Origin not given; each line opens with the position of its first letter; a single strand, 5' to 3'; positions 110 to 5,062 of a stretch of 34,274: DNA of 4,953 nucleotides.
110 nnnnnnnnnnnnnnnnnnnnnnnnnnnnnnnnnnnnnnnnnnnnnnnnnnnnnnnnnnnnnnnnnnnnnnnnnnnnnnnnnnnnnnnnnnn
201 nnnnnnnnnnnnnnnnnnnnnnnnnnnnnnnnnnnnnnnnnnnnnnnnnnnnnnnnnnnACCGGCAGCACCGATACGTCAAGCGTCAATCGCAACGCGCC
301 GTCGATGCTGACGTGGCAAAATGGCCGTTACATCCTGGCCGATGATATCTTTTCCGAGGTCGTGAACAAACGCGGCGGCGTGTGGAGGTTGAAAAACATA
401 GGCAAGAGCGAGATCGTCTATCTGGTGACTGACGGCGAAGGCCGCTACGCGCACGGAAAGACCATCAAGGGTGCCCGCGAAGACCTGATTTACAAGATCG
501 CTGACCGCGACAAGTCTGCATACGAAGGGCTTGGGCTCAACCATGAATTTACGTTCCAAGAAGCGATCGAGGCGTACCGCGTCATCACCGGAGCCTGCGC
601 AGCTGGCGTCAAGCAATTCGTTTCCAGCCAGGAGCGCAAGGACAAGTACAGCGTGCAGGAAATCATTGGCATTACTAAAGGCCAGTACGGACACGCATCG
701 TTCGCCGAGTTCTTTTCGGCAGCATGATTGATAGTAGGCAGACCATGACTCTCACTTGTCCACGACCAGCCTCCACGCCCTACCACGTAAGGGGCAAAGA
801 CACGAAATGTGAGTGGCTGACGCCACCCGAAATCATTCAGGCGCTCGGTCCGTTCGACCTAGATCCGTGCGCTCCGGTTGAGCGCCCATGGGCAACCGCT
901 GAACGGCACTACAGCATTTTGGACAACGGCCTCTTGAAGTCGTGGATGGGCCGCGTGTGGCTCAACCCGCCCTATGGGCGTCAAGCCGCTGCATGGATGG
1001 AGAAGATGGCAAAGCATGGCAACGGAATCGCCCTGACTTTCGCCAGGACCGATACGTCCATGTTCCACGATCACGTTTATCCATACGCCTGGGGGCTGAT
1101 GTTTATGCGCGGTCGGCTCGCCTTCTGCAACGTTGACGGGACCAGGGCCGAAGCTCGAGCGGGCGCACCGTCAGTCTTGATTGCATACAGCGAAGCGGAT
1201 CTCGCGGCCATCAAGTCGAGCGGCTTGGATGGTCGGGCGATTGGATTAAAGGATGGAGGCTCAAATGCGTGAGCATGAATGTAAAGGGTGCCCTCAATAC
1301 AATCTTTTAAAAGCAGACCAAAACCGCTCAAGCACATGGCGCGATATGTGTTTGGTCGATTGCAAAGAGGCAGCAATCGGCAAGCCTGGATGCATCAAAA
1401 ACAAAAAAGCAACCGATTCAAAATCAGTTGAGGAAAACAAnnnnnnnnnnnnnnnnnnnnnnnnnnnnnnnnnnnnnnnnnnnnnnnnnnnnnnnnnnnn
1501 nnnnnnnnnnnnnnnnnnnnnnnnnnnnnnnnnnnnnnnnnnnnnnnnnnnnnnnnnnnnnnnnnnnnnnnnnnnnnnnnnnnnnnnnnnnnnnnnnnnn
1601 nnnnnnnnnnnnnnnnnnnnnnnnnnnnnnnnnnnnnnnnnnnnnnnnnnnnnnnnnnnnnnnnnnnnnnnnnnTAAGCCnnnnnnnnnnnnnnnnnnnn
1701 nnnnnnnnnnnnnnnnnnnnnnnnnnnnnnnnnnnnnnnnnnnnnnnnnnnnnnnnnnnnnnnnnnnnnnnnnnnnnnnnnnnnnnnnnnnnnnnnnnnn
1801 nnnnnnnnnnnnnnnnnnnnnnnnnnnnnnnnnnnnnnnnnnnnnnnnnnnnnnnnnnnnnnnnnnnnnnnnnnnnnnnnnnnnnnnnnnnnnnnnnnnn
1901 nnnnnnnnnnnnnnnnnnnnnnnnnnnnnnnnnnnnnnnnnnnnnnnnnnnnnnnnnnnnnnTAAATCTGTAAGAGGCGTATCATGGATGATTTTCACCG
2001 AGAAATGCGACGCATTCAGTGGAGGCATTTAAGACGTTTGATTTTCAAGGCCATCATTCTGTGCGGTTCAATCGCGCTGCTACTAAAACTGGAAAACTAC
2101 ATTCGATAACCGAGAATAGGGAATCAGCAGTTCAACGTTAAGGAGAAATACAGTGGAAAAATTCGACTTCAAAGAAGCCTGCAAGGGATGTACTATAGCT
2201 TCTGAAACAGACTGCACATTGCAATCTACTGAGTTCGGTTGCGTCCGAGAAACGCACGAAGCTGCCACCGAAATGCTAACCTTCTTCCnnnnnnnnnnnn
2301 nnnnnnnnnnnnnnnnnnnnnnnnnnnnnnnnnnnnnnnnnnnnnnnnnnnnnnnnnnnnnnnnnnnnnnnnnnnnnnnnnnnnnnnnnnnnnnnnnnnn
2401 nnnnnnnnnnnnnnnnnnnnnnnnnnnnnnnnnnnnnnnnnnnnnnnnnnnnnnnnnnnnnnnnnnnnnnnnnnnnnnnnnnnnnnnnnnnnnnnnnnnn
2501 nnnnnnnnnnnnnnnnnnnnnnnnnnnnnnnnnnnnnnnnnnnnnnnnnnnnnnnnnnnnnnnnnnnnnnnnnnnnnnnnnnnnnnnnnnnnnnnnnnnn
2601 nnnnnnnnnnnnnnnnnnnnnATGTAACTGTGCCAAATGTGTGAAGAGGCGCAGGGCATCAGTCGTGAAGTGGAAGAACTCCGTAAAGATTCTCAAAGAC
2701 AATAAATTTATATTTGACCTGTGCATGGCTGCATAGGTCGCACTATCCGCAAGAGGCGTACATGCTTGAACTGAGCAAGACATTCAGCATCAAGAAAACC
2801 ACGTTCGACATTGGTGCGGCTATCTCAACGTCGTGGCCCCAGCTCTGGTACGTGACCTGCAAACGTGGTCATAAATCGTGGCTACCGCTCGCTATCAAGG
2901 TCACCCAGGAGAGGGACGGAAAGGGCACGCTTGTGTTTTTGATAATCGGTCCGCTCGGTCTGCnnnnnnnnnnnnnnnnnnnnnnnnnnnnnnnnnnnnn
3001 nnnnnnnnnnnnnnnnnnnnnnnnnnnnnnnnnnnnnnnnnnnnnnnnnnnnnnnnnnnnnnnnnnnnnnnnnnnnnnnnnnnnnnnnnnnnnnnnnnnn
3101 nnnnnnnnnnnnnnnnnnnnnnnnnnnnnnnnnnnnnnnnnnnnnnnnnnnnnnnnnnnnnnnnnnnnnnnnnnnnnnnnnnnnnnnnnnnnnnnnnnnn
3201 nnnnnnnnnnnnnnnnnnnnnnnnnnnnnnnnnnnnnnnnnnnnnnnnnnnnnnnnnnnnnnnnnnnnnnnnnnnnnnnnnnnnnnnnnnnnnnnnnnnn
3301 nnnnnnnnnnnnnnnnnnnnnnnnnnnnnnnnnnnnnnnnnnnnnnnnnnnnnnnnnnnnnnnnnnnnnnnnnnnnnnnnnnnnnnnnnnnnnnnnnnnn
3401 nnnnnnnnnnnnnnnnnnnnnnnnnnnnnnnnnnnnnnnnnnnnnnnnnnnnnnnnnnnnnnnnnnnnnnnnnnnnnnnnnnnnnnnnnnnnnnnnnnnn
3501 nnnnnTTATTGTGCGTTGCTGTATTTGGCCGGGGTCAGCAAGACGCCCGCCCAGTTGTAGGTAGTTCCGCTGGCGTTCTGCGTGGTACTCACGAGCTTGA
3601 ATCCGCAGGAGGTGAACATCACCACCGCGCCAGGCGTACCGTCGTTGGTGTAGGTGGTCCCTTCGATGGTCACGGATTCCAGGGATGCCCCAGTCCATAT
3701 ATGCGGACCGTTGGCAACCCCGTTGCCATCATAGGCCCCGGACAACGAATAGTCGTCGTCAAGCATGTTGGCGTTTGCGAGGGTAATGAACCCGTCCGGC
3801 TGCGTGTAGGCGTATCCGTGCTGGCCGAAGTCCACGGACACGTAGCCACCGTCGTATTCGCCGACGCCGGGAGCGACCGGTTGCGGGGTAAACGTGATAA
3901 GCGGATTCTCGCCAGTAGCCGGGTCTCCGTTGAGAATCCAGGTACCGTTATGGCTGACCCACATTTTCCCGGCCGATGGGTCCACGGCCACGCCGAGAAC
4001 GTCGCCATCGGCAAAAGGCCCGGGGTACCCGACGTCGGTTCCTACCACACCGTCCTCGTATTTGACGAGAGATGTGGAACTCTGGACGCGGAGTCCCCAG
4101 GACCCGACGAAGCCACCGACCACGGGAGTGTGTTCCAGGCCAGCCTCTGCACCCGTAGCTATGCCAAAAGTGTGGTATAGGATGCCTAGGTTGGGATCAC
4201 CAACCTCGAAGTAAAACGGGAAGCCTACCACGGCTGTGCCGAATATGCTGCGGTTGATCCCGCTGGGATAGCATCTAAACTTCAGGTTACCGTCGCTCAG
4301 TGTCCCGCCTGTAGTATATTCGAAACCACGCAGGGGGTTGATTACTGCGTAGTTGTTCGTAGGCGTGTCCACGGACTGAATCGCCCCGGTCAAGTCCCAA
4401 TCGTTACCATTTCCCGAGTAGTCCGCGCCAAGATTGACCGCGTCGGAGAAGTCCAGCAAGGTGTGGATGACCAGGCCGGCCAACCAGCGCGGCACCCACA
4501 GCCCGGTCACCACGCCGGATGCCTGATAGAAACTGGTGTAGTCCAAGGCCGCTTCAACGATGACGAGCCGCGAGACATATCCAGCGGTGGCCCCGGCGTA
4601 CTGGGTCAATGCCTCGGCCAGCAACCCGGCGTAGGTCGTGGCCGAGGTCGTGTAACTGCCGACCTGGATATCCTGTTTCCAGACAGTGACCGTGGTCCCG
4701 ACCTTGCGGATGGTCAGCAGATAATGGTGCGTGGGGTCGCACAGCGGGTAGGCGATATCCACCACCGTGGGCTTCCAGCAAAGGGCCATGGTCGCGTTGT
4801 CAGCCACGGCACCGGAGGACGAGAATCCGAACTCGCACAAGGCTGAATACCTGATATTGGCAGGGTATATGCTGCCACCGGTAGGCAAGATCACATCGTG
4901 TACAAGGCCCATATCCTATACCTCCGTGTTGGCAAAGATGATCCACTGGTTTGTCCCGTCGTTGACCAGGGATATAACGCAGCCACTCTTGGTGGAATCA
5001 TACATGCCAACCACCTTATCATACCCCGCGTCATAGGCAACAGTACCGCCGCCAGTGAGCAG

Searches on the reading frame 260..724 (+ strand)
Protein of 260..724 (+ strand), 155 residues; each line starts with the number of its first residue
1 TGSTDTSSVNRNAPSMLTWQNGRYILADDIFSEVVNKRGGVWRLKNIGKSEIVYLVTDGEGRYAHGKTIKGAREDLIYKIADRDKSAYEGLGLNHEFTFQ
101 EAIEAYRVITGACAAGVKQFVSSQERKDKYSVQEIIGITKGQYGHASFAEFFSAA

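Call 26: find_homologous_proteins(query=window:260-724:+, max_evalue=0.00001)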
Query seq(155 aa) (155 aa): 225 proteins with E <= 0.00001 among 244 candidates; the best 120 are listed.
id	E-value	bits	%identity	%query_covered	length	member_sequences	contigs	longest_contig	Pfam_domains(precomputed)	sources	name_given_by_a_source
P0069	3.8e-86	304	89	100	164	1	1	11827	-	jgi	jgi:hypothetical protein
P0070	4.8e-67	242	71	98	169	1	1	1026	-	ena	-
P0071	4.6e-55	204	68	88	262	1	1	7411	-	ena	-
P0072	2.2e-53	198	59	98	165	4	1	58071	-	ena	-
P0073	5.1e-53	197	61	98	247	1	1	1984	-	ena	-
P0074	8.8e-53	196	59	98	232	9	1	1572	-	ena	-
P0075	9.2e-52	193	58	97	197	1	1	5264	-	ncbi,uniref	ncbi:hypothetical protein, partial [Dysgonomonas capnocytophagoides]|uniref:hypothetical protein n=1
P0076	1.3e-51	192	57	99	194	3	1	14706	-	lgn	-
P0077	2.7e-51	191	58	96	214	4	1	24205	-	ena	-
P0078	3.7e-51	191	57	97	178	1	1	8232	-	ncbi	ncbi:MAG: hypothetical protein QM660_15635, partial [Dysgonomonas sp.]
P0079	1.7e-50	189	56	98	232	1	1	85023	-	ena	-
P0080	1.8e-50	189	56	99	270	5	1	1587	-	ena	-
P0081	8.1e-49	183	56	98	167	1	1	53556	-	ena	-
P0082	9.1e-49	183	56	95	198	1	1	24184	-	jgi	-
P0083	9.4e-49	183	56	96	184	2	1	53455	-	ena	-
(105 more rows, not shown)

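Call 27: find_encoding_contigs(protein=P0069, flank=10000, max_places=4)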
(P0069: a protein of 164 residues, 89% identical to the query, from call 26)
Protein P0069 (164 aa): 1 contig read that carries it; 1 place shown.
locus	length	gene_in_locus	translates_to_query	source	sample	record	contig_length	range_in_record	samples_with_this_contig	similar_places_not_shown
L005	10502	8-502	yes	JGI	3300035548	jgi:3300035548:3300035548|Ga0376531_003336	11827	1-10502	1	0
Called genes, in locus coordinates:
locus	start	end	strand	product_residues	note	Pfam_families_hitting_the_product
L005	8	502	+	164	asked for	-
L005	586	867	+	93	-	-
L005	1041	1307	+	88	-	-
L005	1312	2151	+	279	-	PF12684:DUF3799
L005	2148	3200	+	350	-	-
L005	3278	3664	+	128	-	-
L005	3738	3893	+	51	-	-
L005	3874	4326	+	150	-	-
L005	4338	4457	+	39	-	-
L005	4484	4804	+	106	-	-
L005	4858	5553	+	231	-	-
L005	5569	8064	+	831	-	PF01555:N6_N4_Mtase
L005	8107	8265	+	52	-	-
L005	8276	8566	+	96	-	-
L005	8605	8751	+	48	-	-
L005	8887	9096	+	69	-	-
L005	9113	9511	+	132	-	-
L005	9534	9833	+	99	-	-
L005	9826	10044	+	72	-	-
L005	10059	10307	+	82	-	-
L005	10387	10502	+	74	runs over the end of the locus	PF12728:HTH_17 (weak), PF13411:MerR_1 (faint)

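Call 28: find_encoding_contigs(protein=P0071, flank=8000, max_places=4)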
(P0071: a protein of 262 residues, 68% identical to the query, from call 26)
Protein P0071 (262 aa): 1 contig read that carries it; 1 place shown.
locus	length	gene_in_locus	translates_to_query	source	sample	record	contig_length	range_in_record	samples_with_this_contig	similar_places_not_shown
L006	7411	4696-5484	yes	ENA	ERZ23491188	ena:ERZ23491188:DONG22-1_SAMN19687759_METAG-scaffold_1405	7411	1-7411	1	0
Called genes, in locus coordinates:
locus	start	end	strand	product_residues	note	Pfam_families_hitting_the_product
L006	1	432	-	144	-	?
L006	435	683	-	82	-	-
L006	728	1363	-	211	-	-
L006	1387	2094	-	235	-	-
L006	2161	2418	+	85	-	PF28423:Epiregulin_C (weak)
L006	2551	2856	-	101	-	-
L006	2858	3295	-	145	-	-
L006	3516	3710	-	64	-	PF10723:RepB-RCR_reg (weak)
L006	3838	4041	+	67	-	-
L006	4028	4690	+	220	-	PF04404:ERF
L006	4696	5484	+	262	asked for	-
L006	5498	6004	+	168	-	PF05565:Sipho_Gp157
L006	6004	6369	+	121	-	PF08774:VRR_NUC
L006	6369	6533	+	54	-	-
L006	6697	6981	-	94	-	-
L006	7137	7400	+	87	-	-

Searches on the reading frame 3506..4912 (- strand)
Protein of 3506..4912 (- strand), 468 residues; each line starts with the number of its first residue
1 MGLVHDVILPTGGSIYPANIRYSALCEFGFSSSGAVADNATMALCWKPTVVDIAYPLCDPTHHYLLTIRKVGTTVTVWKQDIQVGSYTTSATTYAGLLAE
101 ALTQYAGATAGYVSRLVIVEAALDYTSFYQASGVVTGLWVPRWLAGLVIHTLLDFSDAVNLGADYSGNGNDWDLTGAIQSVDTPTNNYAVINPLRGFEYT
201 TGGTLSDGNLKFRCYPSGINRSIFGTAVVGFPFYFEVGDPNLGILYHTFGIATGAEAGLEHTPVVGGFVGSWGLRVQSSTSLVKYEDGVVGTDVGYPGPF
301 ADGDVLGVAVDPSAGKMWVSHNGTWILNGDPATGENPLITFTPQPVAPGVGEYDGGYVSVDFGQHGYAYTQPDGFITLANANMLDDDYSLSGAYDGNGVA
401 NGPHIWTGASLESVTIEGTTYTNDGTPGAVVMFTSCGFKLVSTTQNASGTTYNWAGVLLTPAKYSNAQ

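Call 84: search_protein_families(library=phrogs, proteins=[window:3506-4912:-], max_evalue=0.00001)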
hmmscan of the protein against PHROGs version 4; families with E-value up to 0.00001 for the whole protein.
window:3506-4912:- (468 aa): 1 family
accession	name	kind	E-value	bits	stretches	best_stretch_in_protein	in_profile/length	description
phrog_19943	-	head and packaging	1.5e-13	50.3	1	126-383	621-890/1227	virion structural protein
